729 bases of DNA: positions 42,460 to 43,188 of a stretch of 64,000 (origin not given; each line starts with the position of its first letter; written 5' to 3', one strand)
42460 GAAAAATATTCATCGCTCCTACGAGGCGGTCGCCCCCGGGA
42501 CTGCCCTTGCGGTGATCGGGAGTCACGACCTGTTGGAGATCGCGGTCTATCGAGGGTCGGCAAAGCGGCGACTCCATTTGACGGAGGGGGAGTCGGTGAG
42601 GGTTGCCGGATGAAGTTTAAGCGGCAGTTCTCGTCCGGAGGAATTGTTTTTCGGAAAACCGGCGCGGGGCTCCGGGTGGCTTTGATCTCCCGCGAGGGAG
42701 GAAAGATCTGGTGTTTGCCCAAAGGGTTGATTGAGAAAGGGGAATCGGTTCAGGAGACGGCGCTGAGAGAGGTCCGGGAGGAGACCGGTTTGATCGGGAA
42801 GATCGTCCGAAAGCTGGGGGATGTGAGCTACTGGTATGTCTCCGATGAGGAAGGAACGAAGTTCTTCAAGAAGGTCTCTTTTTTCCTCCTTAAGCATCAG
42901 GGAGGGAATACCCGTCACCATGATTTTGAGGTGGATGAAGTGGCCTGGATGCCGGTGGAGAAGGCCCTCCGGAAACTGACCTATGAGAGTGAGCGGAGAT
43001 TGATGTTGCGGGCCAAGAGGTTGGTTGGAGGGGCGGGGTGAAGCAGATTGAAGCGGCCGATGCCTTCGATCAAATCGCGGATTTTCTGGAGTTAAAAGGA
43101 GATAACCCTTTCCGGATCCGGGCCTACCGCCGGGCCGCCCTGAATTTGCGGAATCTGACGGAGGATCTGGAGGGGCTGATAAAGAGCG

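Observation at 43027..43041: Solo element end fused into coding sequence: NUDIX C-terminus (…GGAG*) and polX GTG start are both encoded by a 15-bp element relic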

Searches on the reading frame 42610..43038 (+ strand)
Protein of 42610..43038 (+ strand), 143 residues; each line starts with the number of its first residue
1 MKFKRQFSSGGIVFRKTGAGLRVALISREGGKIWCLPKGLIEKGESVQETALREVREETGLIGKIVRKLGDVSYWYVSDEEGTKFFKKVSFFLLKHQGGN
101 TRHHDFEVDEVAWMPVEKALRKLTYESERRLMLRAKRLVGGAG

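Call 15: find_homologous_proteins(query=window:42610-43038:+)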
Query window:42610-43038:+ (143 aa): 4285 proteins with E <= 0.001 among 4381 candidates; the best 120 are listed.
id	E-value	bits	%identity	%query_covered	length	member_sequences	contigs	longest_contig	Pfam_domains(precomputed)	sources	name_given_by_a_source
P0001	1.8e-88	311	100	100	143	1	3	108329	PF00293.35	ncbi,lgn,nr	ncbi:MAG: NUDIX hydrolase [Candidatus Omnitrophica bacterium]|nr:NUDIX hydrolase [Candidatus Omnitro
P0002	2.0e-75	269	87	97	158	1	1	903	PF00293.35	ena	-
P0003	9.2e-70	251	81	97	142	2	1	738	PF00293.35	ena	-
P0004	2.6e-68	246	78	97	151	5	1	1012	PF00293.35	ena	-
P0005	2.3e-66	240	75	97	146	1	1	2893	PF00293.35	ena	-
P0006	5.0e-65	236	76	97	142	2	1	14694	PF00293.35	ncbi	-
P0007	8.3e-59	215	69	97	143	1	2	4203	PF00293.35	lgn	-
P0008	1.1e-56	209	79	82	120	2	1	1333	PF00293.35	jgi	-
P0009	1.6e-56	208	67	97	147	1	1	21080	PF00293.35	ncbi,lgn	-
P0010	2.7e-56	207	64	100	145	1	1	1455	PF00293.35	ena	-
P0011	2.7e-55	204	78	82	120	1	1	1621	PF00293.35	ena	-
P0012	1.7e-54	201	63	97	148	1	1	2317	PF00293.35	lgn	-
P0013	3.3e-54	200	67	96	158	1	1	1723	PF00293.35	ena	-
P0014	8.9e-53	196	64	98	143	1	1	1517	PF00293.35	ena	-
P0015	4.3e-52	194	60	97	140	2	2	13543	PF00293.35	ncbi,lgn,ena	-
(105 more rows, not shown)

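Call 17: find_encoding_contigs(protein=P0002, flank=3000, max_places=3)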
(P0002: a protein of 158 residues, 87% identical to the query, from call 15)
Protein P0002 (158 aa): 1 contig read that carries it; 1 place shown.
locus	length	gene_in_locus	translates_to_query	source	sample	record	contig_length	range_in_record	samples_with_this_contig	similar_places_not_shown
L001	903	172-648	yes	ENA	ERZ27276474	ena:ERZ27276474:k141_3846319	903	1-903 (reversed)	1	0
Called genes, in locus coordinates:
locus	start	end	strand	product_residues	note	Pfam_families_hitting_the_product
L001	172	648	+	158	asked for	PF00293:NUDIX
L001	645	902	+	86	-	?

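Call 18: find_encoding_contigs(protein=P0006, flank=10000, max_places=3)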
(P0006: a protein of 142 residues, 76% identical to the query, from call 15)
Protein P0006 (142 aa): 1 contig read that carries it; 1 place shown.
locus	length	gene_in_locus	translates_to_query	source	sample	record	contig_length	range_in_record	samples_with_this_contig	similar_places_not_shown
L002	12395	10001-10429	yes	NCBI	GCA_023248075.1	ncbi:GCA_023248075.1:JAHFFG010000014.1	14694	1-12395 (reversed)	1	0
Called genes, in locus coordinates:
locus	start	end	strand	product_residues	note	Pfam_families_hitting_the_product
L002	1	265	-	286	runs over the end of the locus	PF13191:AAA_16, PF13604:AAA_30 (weak), PF13401:AAA_22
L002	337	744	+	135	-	PF07238:PilZ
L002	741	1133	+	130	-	PF22091:DUF6941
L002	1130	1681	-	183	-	PF13560:HTH_31 (weak), PF01381:HTH_3, PF07883:Cupin_2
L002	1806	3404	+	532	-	PF14870:PSII_BNR (faint), PF15902:Sortilin-Vps10 (weak)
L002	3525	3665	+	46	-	-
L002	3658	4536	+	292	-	PF00072:Response_reg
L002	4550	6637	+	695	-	PF16927:HisKA_7TM, PF13487:HD_5, PF01966:HD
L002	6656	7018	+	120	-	PF07238:PilZ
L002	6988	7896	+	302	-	PF02129:Peptidase_S15 (weak), PF00561:Abhydrolase_1, PF12146:Hydrolase_4, PF12697:Abhydrolase_6, PF00326:Peptidase_S9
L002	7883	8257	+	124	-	PF07238:PilZ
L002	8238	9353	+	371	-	PF05222:AlaDh_PNT_N, PF01262:AlaDh_PNT_C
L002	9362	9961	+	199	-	PF01887:SAM_HAT_N, PF20257:SAM_HAT_C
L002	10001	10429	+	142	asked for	PF00293:NUDIX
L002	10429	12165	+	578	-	PF14716:HHH_8, PF00633:HHH (weak), PF14520:HHH_5, PF14791:DNA_pol_B_thumb, PF02811:PHP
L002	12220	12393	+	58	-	?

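Call 19: find_encoding_contigs(protein=P0005, flank=3000, max_places=3)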
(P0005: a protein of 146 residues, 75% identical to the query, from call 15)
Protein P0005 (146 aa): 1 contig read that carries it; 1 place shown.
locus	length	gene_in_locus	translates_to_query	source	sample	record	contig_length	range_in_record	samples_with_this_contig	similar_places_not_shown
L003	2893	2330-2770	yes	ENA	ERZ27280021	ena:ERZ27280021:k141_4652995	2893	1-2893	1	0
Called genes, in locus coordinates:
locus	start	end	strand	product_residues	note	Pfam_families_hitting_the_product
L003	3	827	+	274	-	?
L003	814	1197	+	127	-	PF07238:PilZ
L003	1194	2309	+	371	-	PF05222:AlaDh_PNT_N, PF01262:AlaDh_PNT_C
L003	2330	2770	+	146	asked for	PF00293:NUDIX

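Call 25: find_encoding_contigs(protein=P0001, flank=10000, max_places=5)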
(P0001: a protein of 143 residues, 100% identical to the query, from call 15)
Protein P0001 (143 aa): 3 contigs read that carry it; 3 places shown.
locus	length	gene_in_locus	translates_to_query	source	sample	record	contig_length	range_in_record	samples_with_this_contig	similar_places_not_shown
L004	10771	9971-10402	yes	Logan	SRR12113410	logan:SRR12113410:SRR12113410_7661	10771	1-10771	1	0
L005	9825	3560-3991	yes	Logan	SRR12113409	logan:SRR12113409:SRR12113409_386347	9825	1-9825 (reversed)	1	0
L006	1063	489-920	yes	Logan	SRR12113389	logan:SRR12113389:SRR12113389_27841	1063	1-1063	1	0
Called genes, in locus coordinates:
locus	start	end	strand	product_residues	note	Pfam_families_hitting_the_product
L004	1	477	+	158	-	?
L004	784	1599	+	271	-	PF01555:N6_N4_Mtase, PF01170:UPF0020 (faint), PF01555:N6_N4_Mtase (weak)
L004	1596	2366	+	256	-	PF15515:MvaI_BcnI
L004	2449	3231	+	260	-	-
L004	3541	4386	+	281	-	PF00072:Response_reg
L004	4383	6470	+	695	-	PF16927:HisKA_7TM, PF13492:GAF_3 (weak), PF13487:HD_5, PF01966:HD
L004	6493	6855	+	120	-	PF07238:PilZ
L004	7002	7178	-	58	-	-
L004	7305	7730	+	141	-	PF00326:Peptidase_S9 (weak)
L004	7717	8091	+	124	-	PF07238:PilZ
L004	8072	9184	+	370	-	PF05222:AlaDh_PNT_N, PF01262:AlaDh_PNT_C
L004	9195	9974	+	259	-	PF01887:SAM_HAT_N, PF20257:SAM_HAT_C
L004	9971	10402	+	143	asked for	PF00293:NUDIX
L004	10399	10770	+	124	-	?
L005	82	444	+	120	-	PF07238:PilZ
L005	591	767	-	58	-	-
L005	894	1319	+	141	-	PF00326:Peptidase_S9 (weak)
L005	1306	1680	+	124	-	PF07238:PilZ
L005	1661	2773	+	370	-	PF05222:AlaDh_PNT_N, PF01262:AlaDh_PNT_C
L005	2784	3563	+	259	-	PF01887:SAM_HAT_N, PF20257:SAM_HAT_C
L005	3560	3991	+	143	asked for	PF00293:NUDIX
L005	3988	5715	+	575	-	PF14716:HHH_8, PF00633:HHH (weak), PF14520:HHH_5, PF14791:DNA_pol_B_thumb, PF02811:PHP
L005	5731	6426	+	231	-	PF00730:HhH-GPD, PF00633:HHH (weak)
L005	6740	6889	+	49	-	-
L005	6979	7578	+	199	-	PF09411:PagL, PF13505:OMP_b-brl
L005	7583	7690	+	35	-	-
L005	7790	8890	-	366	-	PF08331:QueG_DUF1730, PF12838:Fer4_7 (weak), PF13484:Fer4_16, PF13646:HEAT_2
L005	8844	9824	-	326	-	?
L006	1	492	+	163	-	?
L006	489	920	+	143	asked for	PF00293:NUDIX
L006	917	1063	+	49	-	?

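Call 67: find_encoding_contigs(protein=P0008, flank=1500, max_places=2)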
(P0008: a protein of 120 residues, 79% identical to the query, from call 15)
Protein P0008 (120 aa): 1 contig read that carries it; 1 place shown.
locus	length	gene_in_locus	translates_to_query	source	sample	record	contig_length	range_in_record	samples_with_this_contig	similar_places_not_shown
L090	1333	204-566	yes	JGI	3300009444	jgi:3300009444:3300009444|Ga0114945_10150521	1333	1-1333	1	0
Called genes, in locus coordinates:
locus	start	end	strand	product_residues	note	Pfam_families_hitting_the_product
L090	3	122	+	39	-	?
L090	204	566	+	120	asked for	PF00293:NUDIX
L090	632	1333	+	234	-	?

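Call 68: find_encoding_contigs(protein=P0007, flank=3000, max_places=2)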
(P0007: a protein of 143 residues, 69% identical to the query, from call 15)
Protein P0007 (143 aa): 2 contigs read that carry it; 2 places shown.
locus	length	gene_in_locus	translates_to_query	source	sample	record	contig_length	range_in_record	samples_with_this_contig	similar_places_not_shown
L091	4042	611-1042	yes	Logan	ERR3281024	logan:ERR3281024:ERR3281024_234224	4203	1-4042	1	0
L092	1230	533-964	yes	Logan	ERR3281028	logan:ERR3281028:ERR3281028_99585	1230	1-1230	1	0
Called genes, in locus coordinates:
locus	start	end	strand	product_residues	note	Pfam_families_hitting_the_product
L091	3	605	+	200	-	?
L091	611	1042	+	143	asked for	PF00293:NUDIX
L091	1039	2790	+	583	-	PF00633:HHH (faint), PF14716:HHH_8, PF14520:HHH_5, PF14791:DNA_pol_B_thumb, PF02811:PHP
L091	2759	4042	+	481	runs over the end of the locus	?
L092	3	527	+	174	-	?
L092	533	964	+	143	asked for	PF00293:NUDIX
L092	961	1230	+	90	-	?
